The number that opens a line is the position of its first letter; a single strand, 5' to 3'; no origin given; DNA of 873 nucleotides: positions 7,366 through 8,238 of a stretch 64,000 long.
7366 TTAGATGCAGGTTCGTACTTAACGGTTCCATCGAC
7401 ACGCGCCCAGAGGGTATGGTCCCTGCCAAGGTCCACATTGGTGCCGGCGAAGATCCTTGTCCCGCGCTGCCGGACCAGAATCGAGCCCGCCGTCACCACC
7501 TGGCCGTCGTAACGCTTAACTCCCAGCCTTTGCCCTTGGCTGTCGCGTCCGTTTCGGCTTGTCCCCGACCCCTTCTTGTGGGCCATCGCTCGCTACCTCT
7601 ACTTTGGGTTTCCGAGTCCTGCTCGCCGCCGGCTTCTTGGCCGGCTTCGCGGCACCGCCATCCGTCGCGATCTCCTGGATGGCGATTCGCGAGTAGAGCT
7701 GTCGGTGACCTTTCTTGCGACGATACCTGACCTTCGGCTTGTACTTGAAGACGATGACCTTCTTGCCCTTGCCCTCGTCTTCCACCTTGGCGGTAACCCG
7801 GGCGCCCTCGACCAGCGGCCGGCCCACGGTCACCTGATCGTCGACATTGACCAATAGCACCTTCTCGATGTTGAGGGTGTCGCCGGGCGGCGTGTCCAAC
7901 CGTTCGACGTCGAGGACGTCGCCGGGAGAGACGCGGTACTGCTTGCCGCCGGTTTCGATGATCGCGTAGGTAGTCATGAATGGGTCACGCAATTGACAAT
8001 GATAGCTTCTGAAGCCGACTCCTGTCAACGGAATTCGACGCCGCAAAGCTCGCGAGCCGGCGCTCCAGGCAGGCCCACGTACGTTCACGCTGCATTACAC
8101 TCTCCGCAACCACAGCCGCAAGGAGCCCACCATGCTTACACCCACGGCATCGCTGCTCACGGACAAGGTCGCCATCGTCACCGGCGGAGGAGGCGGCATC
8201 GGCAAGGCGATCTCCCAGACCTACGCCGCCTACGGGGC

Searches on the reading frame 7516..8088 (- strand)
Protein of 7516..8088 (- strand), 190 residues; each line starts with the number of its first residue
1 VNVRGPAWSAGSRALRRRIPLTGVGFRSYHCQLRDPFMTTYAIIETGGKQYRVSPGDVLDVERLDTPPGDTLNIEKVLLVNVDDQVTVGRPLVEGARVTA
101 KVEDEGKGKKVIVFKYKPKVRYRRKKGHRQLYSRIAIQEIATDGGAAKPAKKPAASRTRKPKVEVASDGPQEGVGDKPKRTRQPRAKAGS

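Call 66: search_protein_families(library=pfam, proteins=[window:7516-8088:-], max_evalue=0.0001)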
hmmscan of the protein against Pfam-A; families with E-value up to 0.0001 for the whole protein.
window:7516-8088:- (190 aa): 1 family
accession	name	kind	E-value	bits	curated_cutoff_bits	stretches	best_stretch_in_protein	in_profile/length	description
PF00829.26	Ribosomal_L21p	-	3.7e-39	133.4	27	1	41-140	2-99/99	Ribosomal prokaryotic L21 protein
